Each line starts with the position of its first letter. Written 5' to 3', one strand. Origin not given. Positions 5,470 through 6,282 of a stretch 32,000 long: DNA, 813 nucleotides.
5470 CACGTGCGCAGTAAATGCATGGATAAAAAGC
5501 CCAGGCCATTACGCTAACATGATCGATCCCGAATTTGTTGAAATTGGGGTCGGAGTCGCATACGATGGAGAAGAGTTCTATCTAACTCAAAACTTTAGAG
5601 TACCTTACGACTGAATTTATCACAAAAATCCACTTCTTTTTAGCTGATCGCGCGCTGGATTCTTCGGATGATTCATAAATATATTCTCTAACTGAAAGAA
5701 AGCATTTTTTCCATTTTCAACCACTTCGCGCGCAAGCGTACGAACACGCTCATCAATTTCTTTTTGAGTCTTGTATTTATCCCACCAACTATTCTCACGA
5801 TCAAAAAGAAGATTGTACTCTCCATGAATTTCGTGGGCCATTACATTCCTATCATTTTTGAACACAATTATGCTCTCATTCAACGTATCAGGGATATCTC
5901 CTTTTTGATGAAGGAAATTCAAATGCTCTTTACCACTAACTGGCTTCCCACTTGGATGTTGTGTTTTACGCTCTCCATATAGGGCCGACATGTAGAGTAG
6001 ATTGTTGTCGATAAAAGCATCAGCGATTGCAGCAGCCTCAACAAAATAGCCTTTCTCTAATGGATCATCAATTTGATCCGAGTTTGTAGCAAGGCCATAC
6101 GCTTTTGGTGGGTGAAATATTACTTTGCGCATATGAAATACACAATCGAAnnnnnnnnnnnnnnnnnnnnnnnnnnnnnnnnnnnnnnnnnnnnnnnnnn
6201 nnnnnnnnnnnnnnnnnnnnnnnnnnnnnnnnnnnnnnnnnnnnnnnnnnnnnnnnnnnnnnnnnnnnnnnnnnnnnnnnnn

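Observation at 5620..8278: Translationally coupled four-gene operon: Cys-free membrane protein, pseudo-DsbA, lipoprotein and HEPN-like protein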

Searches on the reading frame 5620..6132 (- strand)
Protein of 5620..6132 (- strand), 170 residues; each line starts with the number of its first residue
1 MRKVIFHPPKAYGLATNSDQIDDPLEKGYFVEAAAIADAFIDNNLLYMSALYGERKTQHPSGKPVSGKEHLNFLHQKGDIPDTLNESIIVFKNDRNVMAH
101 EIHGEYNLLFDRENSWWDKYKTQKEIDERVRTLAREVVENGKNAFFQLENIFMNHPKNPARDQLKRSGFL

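Call 6: search_protein_families(library=pfam, proteins=[window:5620-6132:-], max_evalue=0.1)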
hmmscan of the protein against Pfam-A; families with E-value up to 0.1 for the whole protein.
window:5620-6132:- (170 aa): 0 families

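Call 7: search_protein_families(library=padloc, proteins=[window:5620-6132:-], max_evalue=0.1)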
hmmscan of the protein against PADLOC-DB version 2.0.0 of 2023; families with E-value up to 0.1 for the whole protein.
window:5620-6132:- (170 aa): 0 families

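Call 9: find_homologous_proteins(query=window:5620-6132:-, max_evalue=0.01)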
Query window:5620-6132:- (170 aa): 1 proteins with E <= 0.01 among 35 candidates.
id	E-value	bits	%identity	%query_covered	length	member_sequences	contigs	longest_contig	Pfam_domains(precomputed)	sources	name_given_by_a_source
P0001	2.3e-111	387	100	100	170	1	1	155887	-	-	-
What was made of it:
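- Tried and rejected: The word-indexed homologue search with gene 4 found only itself (call 9).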

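Call 16: search_protein_families(library=pfam, proteins=[window:5620-6132:-], max_evalue=10)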
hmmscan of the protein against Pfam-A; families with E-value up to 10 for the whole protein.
window:5620-6132:- (170 aa): 0 families

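Call 17: search_solved_structures(query=window:5620-6132:-, max_evalue=10, show_alignments=3)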
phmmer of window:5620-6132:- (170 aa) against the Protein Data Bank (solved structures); distinct sequences matched with E-value up to 10: 0.

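Call 20: search_protein_representatives(protein=window:5620-6132:-)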
Query: 170 residues. Proteins with E-value up to 0.001 (for the whole library): 19; up to 1e-10: 3; up to 1e-30: 1. The best 19 are listed.
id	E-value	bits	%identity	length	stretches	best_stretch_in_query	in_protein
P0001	7.4e-112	387.3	100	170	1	1-170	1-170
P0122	1.8e-13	67.1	34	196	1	19-157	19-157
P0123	4.6e-11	59.3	36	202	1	15-153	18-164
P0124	7.6e-10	55.3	31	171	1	6-150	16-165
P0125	2.7e-09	53.6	30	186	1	2-153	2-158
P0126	4.3e-09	52.9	31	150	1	1-115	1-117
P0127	9.0e-09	51.8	28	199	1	1-159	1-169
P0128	4.4e-08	49.6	26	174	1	1-167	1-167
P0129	5.3e-08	49.3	32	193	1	2-151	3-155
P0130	1.3e-07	48.0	33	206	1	3-152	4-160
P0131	5.5e-07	46.0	31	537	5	72-115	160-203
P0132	6.2e-07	45.8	33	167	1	19-154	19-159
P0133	2.2e-06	44.1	28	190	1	20-153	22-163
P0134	1.3e-05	41.5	31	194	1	18-152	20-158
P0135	3.8e-05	40.0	32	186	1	3-149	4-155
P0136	2.6e-04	37.3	36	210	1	21-151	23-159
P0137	3.2e-04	37.0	30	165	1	19-138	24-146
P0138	3.5e-04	36.9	30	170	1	21-161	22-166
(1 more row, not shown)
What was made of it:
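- Tried and rejected: The exhaustive phmmer search was needed to find relatives (call 20).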

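Call 24: search_protein_families(library=pfam, alignment_id=A1, max_evalue=1)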
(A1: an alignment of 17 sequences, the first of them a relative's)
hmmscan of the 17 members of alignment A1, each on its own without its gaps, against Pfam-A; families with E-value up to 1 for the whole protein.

A. member 1, P0001 (170 aa): 0 families

B. families by the number of members that match (of 17 scanned): 25 families
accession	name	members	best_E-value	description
PF01934.22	HepT-like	3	0.0048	Ribonuclease HepT-like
PF20612.3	SHOCT_2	2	0.0036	SHOCT domain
PF18730.6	HEPN_Cthe2314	1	0.00019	Cthe_2314-like HEPN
PF12055.13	DUF3536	1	0.0059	Domain of unknown function (DUF3536)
PF07669.17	Eco57I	1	0.0085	Eco57I restriction-modification methylase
PF09509.15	Hypoth_Ymh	1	0.0098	Protein of unknown function (Hypoth_ymh)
PF20452.3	Calmod_bind_C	1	0.021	Calmodulin binding protein C-terminal domain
PF00619.27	CARD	1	0.023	Caspase recruitment domain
PF02205.27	WH2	1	0.024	WH2 motif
PF20953.2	Caud_bapl16_3rd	1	0.026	Phage tail base-plate attachment protein C-terminal insertion domain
PF03172.18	HSR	1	0.038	HSR domain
PF02610.21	AraA_N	1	0.043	L-arabinose isomerase N-terminal domain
PF04454.18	Linocin_M18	1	0.076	Encapsulating protein for peroxidase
PF11165.13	DUF2949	1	0.078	Protein of unknown function (DUF2949)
PF16419.11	CNOT1_HEAT_N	1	0.079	CCR4-NOT transcription complex subunit 1 HEAT repeat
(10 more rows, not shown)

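Call 25: find_homologous_proteins(query=A1, max_evalue=0.001)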
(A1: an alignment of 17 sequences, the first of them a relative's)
Query A1 (17 sequences) (170 aa, profile of the alignment): 4 proteins with E <= 0.001 among 1985 candidates.
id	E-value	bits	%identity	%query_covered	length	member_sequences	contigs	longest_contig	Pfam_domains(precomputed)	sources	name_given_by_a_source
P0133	3.7e-55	205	27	79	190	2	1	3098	-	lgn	-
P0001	1.3e-45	173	100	100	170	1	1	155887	-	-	-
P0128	1.2e-43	167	26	98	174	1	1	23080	-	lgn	-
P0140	1.1e-36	144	24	87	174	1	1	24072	-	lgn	-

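Call 26: find_encoding_contigs(protein=P0128, flank=10000)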
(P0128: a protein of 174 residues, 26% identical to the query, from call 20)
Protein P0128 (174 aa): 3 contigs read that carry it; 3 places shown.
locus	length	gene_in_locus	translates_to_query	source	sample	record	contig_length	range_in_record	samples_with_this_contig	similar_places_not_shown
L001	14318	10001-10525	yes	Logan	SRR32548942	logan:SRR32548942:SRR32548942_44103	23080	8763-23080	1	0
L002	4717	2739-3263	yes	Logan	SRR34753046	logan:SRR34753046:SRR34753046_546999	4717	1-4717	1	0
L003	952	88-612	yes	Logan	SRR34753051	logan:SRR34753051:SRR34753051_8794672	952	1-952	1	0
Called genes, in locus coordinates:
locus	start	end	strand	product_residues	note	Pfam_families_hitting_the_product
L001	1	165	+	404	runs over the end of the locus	-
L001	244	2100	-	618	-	-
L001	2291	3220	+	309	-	PF02661:Fic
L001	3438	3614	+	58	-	-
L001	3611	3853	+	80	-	-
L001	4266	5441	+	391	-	PF01637:ATPase_2, PF10923:BrxC_BrxD (weak), PF13191:AAA_16 (weak)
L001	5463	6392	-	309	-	-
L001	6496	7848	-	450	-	PF27228:MTBMA_p00010_2nd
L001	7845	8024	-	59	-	-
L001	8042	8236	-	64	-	-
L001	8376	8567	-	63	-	-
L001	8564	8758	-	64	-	-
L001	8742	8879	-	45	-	-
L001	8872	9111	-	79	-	-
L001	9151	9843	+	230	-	-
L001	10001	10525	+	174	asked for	-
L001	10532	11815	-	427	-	PF00589:Phage_integrase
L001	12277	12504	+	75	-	-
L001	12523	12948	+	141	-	PF11969:DcpS_C, PF01230:HIT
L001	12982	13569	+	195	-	-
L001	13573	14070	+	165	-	-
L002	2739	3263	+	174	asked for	-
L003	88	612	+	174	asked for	-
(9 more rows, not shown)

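Call 27: find_encoding_contigs(protein=P0140, flank=10000)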
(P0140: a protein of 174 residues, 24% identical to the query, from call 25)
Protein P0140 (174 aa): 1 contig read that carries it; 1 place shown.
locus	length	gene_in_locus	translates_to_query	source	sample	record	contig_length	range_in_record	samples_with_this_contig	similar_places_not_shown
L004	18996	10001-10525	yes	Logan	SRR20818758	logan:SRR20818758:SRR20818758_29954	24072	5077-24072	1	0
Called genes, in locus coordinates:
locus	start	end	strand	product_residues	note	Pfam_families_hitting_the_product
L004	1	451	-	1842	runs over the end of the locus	?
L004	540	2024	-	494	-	-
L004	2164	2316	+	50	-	-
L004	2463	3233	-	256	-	-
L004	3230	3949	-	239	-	-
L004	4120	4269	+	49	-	-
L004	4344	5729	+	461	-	-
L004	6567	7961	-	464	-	PF00571:CBS, PF00188:CAP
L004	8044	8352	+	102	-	-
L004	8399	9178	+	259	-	PF04307:YdjM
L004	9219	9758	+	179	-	PF07799:DUF1643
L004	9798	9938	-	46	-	-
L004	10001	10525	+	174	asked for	-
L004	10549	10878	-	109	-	-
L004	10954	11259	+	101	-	-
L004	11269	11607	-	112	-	-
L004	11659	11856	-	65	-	-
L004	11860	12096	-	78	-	-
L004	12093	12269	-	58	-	-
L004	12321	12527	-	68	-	-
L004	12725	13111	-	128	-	-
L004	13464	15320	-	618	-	PF09250:Prim-Pol, PF08708:PriCT_1 (weak), PF13481:AAA_25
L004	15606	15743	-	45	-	-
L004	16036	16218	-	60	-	-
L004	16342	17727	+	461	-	-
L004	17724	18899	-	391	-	PF00589:Phage_integrase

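Call 28: find_encoding_contigs(protein=P0133, flank=10000)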
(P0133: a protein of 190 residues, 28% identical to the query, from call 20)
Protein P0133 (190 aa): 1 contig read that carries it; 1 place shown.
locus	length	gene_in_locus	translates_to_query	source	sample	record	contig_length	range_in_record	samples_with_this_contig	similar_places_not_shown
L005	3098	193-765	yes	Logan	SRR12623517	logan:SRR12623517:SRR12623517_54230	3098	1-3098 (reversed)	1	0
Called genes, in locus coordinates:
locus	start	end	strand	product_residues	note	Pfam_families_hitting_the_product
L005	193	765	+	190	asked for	-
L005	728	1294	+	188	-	-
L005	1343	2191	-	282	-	PF02086:MethyltransfD12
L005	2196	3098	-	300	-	?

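Call 29: find_encoding_contigs(protein=P0122, flank=10000)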
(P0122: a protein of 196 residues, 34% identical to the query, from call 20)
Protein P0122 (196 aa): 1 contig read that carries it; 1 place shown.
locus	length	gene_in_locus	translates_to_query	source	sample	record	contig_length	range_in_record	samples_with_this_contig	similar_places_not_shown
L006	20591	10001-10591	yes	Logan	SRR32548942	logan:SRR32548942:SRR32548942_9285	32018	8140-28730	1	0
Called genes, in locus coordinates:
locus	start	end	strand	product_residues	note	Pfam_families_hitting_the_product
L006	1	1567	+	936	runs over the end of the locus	PF04313:HSDR_N, PF00270:DEAD, PF04851:ResIII, PF18766:SWI2_SNF2, PF00271:Helicase_C (weak), PF08463:EcoEI_R_C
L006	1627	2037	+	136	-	-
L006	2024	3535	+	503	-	PF12161:HsdM_N, PF02384:N6_Mtase, PF01170:UPF0020, PF07669:Eco57I (weak)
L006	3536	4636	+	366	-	PF01420:Methylase_S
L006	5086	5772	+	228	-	PF09002:Card1_endonuc (weak)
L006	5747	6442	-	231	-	-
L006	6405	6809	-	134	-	-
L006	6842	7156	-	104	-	PF25213:HVO_A0261_N, PF01978:TrmB (weak), PF12802:MarR_2 (weak)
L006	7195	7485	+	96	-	-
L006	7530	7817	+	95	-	-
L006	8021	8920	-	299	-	-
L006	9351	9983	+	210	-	-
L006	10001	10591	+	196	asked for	-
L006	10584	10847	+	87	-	-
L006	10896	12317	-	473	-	-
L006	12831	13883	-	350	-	-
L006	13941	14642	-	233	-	PF11139:SfLAP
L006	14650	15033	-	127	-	-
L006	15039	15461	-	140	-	PF07884:VKOR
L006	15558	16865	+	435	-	PF00989:PAS, PF08448:PAS_4, PF13426:PAS_9, PF01040:UbiA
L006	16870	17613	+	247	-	PF00348:polyprenyl_synt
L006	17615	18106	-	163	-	-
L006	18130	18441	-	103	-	-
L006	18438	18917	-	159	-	-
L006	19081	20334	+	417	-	PF00324:AA_permease, PF03845:Spore_permease, PF13520:AA_permease_2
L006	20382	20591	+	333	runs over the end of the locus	PF01916:DS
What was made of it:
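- Near Type I R-M plus a Card1-like gene in L006 (call 29).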

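Call 31: predict_structure(alignment_id=A1)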
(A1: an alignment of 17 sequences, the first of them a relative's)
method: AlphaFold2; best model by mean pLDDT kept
length: 170 residues; sequences in the alignment: 17
mean_pLDDT: 89.3   pTM: 0.82
mean pLDDT of the five models: 89.3, 89.0, 87.9, 87.3, 85.3
residues with pLDDT >= 90: 119; 70-90: 31; 50-70: 19; < 50: 1
segments of 3 or more residues with pLDDT < 50: none
pLDDT, mean of each block of 10 residues (from residue 1): 64 73 96 96 94 74 89 96 98 97 96 91 97 98 96 90 72
secondary structure, 60 per line:
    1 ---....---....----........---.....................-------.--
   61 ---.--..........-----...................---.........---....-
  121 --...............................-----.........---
elements in order: E4-7 E11-14 H19-26 H30-50 H67-76 H82-100 H104-112 H116-119 H123-153 H159-167
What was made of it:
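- Model pLDDT 89, with the motif at the C-terminal end of helix 82-100 (call 31).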

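Call 34: find_encoding_contigs(protein=P0123, flank=8000, max_places=3)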
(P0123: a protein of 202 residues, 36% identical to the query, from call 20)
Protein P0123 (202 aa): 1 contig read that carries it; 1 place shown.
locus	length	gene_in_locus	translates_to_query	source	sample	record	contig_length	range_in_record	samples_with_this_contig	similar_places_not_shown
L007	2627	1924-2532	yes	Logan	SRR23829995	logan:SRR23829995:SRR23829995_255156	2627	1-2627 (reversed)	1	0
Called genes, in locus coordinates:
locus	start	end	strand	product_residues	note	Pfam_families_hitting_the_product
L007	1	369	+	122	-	?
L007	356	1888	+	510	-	PF12161:HsdM_N, PF02384:N6_Mtase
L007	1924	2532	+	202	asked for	-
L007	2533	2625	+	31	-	?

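Call 35: find_encoding_contigs(protein=P0126, flank=8000, max_places=3)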
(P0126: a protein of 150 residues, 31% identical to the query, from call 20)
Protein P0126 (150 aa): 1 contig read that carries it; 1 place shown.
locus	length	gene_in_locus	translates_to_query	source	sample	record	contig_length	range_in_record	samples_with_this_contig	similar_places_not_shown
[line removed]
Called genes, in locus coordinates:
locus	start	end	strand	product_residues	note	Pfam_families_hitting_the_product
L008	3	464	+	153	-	?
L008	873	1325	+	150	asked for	-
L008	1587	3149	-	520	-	PF00884:Sulfatase, PF01663:Phosphodiest (faint), PF16347:SGSH_C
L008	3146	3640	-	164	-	PF02542:YgbB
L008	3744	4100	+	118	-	-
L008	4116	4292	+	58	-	-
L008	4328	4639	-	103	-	?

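Call 36: fold_search(model_id=the predicted structure, library=pdb)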
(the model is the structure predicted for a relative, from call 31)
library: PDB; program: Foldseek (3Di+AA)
matches with E <= 10: 265; with E <= 0.001: 0
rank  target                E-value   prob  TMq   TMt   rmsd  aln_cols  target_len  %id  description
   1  5yep_C                1.6e-01  0.80  0.35  0.42   7.2       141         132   11  Crystal structure of SO_3166-SO_3165 from Shewanella oneidensis (released 2018-03-28)
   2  7bxo_F                1.7e-01  0.72  0.33  0.40   7.4       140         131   11  Crystal structure of the toxin-antitoxin with AMP-PNP (released 2020-09-30)
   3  2hsb                  1.8e-01  0.96  0.39  0.51   7.0       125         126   14  Crystal structure of a hepn domain containing protein (af_0298) from archaeoglobus fulgidus at 1.95 A resolution (released 2006-08-15)
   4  6m6u_H                1.8e-01  0.85  0.39  0.46   5.5       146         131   10  Crystal structure the toxin-antitoxin MntA-HpeT mutant-D39ED41E (released 2020-09-30)
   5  5yep_B                2.0e-01  0.82  0.38  0.46   6.2       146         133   10  Crystal structure of SO_3166-SO_3165 from Shewanella oneidensis (released 2018-03-28)
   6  6m6w_B                2.3e-01  0.84  0.39  0.47   5.4       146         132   10  Crystal structure the toxin-antitoxin MntA-HpeT mutant-Y104A (released 2020-09-30)
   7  6m6w_G                2.3e-01  0.82  0.38  0.46   5.7       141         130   11  Crystal structure the toxin-antitoxin MntA-HpeT mutant-Y104A (released 2020-09-30)
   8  3s9o_C                2.9e-01  0.28  0.26  0.31  15.5       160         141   12  The Focal Adhesion Targeting (FAT) domain of the Focal Adhesion Kinase showing N-terminal interactions in cis (released 2012-06-06)
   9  9c24_D                3.1e-01  0.16  0.19  0.20  16.5       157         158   13  Fab F946 in complex with OspCB (released 2025-08-27)
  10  1o3u                  3.9e-01  0.98  0.51  0.69   3.6       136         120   11  Crystal structure of an hepn domain protein (tm0613) from thermotoga maritima at 1.75 A resolution (released 2003-04-22)
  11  7bxo_G                4.1e-01  0.66  0.38  0.46   6.2       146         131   10  Crystal structure of the toxin-antitoxin with AMP-PNP (released 2020-09-30)
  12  1k05_C                5.1e-01  0.28  0.29  0.33  14.2       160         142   12  Crystal structure of the Focal Adhesion Targeting Domain of Focal Adhesion Kinase (released 2002-01-30)
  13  6m6u_D                5.7e-01  0.60  0.39  0.47   5.1       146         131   11  Crystal structure the toxin-antitoxin MntA-HpeT mutant-D39ED41E (released 2020-09-30)
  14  6m6w_H                6.0e-01  0.51  0.36  0.45   6.1       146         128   10  Crystal structure the toxin-antitoxin MntA-HpeT mutant-Y104A (released 2020-09-30)
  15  6m6u_G                6.3e-01  0.57  0.36  0.44   7.5       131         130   12  Crystal structure the toxin-antitoxin MntA-HpeT mutant-D39ED41E (released 2020-09-30)
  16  3c8g_D                6.7e-01  0.63  0.45  0.47   6.7       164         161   16  Crystal structure of a possible transciptional regulator YggD from Shigella flexneri 2a str. 2457T (released 2008-02-19)
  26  6kcr_C                9.3e-01  0.38  0.38  0.40   7.8       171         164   12  X-ray structure of the MtlR-HPr complex from Escherichia coli (released 2019-10-09)
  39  6m6u_I                1.7e+00  0.30  0.38  0.47   5.2       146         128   10  Crystal structure the toxin-antitoxin MntA-HpeT mutant-D39ED41E (released 2020-09-30)
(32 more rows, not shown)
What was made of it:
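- On HEPN superfamily: The top PDB hits are HEPN/HepT (prob up to 0.98, TM 0.69 by target for 1o3u), but all E-values are 0.16 or worse (call 36).
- Closest known: HepT toxins of MNT-HepT. Same: These are the best structural matches to the gene-4 model (call 36).
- Top PDB fold matches are HEPN/HepT proteins, probability 0.8-0.98 (call 36). Foldseek E-values are 0.16 or worse (call 36). The Foldseek list also contains the MtlR/YggD-type proteins 3c8g and 6kcr (call 36).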

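Call 45: find_encoding_contigs(protein=P0125, flank=6000, max_places=2)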
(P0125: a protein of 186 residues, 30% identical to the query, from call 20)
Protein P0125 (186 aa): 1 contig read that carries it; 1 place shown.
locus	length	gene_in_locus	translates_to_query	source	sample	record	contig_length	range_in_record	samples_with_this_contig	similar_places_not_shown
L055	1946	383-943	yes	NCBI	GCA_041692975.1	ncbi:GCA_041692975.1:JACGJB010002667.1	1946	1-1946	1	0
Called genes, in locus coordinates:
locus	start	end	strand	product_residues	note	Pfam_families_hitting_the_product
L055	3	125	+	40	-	?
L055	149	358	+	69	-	-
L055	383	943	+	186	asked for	-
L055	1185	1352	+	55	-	-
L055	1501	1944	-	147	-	?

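Call 46: find_encoding_contigs(protein=P0127, flank=6000, max_places=2)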
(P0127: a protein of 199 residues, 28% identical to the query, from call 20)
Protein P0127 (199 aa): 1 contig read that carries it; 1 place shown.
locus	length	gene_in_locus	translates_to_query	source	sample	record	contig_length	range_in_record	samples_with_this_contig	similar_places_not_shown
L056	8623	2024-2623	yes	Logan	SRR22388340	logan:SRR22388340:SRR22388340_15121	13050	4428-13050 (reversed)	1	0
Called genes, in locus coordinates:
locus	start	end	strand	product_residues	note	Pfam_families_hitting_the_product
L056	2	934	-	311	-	?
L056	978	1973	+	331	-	-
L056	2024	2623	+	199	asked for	-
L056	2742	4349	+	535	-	PF00005:ABC_tran, PF02463:SMC_N (weak), PF03193:RsgA_GTPase (faint), PF01926:MMR_HSR1 (faint), PF13304:AAA_21 (weak), PF16326:ABC_tran_CTD (weak), PF12848:ABC_tran_Xtn, PF00005:ABC_tran, +1 more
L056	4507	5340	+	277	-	PF02498:Bro-N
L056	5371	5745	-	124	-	PF25212:HVO_A0114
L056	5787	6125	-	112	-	PF24839:DUF7718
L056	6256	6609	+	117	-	-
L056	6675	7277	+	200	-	PF26688:RHH_12 (weak), PF02661:Fic (weak)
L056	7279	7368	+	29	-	-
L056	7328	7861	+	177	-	PF10469:AKAP7_NLS, PF02834:LigT_PEase, PF13563:2_5_RNA_ligase2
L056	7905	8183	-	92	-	-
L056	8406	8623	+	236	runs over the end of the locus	PF00535:Glycos_transf_2, PF10111:Glyco_tranf_2_2, PF13641:Glyco_tranf_2_3, PF13506:Glyco_transf_21 (weak), PF13632:Glyco_trans_2_3 (faint)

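Call 47: find_encoding_contigs(protein=P0124, flank=6000, max_places=2)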
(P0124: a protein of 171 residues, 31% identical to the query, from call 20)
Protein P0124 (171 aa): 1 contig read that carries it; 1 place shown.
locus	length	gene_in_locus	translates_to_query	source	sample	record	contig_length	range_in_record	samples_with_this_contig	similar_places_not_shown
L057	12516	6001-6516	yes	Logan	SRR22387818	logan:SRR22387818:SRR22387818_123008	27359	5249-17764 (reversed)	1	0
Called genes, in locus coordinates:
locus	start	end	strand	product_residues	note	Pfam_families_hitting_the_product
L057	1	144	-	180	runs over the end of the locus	PF01909:NTP_transf_2, PF18765:Polbeta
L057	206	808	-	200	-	PF25213:HVO_A0261_N, PF13545:HTH_Crp_2 (weak), PF01982:CTP-dep_RFKase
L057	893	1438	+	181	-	-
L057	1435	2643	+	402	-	PF02463:SMC_N (weak), PF03193:RsgA_GTPase (faint), PF13175:AAA_15 (faint), PF13555:AAA_29 (faint), PF00005:ABC_tran, PF00437:T2SSE (faint), PF00005:ABC_tran, PF13476:AAA_23 (weak), +6 more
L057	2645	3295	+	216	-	PF02361:CbiQ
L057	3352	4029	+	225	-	-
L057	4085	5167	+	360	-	PF03193:RsgA_GTPase (faint), PF00350:Dynamin_N (faint), PF01926:MMR_HSR1, PF02421:FeoB_N, PF16897:MMR_HSR1_Xtn, PF02824:TGS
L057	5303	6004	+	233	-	PF01411:tRNA-synt_2c, PF07973:tRNA_SAD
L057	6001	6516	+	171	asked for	-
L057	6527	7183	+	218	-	PF00702:Hydrolase, PF13419:HAD_2, PF13242:Hydrolase_like (weak)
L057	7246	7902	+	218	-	PF00702:Hydrolase, PF13419:HAD_2, PF13242:Hydrolase_like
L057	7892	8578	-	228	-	-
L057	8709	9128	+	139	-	-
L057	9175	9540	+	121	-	-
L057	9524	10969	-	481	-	PF01078:Mg_chelatase (weak), PF00158:Sigma54_activat (faint), PF00004:AAA (faint), PF07728:AAA_5 (faint)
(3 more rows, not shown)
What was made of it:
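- Some relatives are in housekeeping contexts (call 47).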
